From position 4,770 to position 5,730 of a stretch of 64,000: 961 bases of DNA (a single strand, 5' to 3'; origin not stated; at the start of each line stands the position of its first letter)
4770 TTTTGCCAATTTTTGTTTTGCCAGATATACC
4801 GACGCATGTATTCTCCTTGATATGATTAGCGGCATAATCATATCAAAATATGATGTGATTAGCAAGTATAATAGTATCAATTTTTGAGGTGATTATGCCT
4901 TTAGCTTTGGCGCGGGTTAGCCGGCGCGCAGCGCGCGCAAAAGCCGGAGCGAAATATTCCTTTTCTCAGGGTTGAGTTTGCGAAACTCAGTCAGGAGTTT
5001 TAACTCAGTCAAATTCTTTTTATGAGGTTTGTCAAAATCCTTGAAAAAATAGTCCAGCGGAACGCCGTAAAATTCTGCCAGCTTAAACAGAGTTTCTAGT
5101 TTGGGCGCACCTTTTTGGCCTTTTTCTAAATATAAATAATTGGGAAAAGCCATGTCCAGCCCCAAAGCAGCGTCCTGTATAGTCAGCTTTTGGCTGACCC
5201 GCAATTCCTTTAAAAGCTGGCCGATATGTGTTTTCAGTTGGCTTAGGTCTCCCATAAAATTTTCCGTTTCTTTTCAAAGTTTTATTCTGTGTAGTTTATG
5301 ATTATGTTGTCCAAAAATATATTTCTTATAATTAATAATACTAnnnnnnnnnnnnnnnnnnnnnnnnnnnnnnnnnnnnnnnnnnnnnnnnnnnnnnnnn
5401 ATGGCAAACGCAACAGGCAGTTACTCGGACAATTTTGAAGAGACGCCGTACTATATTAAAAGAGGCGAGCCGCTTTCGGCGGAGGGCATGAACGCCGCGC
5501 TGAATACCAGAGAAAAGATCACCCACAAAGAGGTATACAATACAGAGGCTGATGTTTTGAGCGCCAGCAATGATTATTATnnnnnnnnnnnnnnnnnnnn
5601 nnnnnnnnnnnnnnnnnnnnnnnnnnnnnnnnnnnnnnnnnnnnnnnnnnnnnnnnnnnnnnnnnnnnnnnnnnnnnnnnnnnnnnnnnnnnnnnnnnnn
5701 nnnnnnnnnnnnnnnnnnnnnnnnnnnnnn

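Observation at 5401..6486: Stand-alone phage tail-collar domain protein with a near-identical 53-bp internal duplication (31-aa period)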

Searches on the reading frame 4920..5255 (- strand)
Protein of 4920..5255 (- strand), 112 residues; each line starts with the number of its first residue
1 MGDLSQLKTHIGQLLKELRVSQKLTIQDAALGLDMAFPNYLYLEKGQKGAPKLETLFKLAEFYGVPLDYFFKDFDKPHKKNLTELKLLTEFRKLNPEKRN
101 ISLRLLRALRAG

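Call 43: search_protein_families(library=pfam, proteins=[window:4920-5255:-], max_evalue=0.01)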
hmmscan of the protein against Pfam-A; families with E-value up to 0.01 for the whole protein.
window:4920-5255:- (112 aa): 3 families
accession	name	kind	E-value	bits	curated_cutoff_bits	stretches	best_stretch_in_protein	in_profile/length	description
PF01381.28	HTH_3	-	6e-12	45.8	23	1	15-70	1-55/55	Helix-turn-helix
PF12844.13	HTH_19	-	4.5e-07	30.1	30.2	1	12-72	1-60/64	Helix-turn-helix domain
PF13560.12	HTH_31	-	2.4e-05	25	27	1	11-67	2-58/64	Helix-turn-helix domain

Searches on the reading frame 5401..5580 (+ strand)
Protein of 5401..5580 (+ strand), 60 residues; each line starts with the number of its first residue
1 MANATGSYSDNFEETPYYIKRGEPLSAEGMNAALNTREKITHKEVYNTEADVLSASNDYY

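Call 73: search_solved_structures(query=A4, max_evalue=10, show_alignments=3)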
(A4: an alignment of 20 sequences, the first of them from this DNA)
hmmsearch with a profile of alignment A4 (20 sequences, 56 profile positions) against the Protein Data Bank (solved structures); distinct sequences matched with E-value up to 10: 0.
